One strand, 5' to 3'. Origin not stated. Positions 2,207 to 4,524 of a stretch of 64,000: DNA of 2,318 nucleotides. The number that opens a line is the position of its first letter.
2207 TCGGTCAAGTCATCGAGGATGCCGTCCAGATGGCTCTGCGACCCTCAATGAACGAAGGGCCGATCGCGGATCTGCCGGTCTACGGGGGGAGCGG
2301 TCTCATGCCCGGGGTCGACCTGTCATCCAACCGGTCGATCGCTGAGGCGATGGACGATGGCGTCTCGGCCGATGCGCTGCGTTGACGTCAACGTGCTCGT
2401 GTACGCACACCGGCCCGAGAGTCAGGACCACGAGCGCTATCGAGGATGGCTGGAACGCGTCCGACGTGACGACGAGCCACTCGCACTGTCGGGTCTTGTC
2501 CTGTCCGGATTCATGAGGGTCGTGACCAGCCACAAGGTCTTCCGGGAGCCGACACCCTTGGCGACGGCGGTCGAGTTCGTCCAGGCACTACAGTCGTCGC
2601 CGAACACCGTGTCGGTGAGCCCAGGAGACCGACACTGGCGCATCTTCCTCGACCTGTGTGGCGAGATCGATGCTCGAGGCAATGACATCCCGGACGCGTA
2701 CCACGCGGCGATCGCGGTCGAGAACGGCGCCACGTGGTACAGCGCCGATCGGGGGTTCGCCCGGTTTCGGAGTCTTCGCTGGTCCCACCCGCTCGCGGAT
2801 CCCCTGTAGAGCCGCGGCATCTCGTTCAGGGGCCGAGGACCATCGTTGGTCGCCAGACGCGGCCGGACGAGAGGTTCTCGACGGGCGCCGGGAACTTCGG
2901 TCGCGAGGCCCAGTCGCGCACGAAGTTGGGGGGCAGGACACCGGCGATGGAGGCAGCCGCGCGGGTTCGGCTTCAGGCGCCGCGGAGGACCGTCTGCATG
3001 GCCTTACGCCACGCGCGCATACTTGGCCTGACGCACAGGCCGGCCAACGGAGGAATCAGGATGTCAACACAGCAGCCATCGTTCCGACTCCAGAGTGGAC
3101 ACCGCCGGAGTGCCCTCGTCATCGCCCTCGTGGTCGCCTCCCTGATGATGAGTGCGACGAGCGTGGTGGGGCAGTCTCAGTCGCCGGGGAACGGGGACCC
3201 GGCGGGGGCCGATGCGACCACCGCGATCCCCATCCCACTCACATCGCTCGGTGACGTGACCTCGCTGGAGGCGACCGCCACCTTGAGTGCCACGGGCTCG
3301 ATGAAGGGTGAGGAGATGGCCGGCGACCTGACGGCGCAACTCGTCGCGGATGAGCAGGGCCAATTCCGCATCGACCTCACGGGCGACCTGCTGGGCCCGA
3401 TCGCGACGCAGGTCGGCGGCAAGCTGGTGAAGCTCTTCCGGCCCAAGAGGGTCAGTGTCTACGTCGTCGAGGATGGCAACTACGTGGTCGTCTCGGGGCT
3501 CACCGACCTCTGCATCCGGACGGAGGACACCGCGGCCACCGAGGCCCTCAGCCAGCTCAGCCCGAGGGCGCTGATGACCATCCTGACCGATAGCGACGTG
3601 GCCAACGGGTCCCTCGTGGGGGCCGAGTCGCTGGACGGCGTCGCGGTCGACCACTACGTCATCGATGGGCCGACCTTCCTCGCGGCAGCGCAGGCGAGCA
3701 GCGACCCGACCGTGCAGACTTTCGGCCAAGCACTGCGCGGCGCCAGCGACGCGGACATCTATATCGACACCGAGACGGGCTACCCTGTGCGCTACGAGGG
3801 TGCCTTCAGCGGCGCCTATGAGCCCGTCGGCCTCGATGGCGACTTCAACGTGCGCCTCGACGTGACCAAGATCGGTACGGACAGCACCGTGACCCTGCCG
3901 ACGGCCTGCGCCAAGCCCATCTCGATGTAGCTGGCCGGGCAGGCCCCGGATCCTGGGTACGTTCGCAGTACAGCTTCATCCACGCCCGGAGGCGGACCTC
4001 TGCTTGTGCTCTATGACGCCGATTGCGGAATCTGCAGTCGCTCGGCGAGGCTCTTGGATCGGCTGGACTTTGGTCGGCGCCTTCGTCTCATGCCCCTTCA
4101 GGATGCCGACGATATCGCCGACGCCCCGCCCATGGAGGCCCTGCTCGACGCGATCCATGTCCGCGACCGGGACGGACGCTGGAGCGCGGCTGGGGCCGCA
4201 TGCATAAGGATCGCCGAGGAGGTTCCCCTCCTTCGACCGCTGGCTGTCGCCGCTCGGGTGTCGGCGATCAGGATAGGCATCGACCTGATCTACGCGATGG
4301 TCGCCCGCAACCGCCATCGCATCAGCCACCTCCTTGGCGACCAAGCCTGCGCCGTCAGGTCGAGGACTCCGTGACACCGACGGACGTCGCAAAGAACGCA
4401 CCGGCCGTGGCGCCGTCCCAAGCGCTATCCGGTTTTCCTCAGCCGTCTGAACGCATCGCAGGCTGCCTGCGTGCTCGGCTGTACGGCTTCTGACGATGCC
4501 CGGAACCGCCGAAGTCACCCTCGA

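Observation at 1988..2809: vapBC locus with a fused (ACGAGC)n microsatellite and an upstream PIN-gene stub; paralogous TA modules and stubs elsewhere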

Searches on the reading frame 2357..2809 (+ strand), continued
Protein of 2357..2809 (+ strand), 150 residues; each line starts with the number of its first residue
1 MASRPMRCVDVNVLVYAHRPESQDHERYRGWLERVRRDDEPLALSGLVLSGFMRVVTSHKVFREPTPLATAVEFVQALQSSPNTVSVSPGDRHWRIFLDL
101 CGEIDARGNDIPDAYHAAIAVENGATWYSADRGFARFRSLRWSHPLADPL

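Call 63: search_solved_structures(query=window:2372-2806:+, max_evalue=0.001, show_alignments=1)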
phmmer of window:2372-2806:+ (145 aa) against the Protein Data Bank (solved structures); distinct sequences matched with E-value up to 0.001: 1.
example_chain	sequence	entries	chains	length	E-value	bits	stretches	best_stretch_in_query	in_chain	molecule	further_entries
7vwo_A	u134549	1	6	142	2.3e-51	176.7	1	1-141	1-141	Ribonuclease VapC43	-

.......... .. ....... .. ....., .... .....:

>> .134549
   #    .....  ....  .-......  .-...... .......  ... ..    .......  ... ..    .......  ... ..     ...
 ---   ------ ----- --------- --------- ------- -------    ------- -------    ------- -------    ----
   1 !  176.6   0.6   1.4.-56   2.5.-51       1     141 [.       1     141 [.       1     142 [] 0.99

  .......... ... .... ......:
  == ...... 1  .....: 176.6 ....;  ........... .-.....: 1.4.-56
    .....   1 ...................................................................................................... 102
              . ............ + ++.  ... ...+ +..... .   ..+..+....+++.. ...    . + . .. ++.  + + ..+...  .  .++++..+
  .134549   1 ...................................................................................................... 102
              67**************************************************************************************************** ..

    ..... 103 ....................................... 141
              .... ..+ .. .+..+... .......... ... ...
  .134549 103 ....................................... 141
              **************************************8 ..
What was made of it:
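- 2372..2809 (+): vapC-1, a PIN ribonuclease toxin of 145 aa. It overlaps vapB-1 by 14 nt. VapC43 of 7VWO at E 2e-51, full length (call 63).
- On Type II VapBC toxin-antitoxin (TIGR00028 / VapBC43 type): Full-length alignment to VapC43, including the conserved Asp at position 5 (VDVN) and the DA and SADRGF motifs (call 63).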

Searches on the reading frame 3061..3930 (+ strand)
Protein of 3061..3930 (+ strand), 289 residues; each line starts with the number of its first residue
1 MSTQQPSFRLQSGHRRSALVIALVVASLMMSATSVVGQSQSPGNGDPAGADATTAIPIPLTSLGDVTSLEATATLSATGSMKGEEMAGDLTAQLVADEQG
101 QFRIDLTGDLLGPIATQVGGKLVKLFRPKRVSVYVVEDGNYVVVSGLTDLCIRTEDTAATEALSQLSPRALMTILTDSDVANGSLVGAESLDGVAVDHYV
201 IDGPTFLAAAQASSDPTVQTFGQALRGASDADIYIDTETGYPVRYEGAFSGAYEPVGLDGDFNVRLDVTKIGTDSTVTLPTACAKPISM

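Call 37: search_protein_families(library=pfam, max_evalue=1, proteins=[window:3061-3930:+])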
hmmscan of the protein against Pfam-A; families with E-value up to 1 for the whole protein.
window:3061-3930:+ (289 aa): 1 family
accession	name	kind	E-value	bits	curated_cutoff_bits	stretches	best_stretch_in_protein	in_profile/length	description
PF03736.22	EPTP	-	0.14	12.7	21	1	192-218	12-38/42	EPTP domain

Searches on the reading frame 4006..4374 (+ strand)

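Call 65: search_protein_families(library=pfam, max_evalue=0.001, proteins=[window:4006-4374:+])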
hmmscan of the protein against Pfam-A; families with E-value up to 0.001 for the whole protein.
window:4006-4374:+ (122 aa): 1 family
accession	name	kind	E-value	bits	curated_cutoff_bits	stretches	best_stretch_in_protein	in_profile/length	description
PF04134.17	DCC1-like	-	1.3e-17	65.5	27.8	1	2-107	2-111/113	DCC1-like thiol-disulfide oxidoreductase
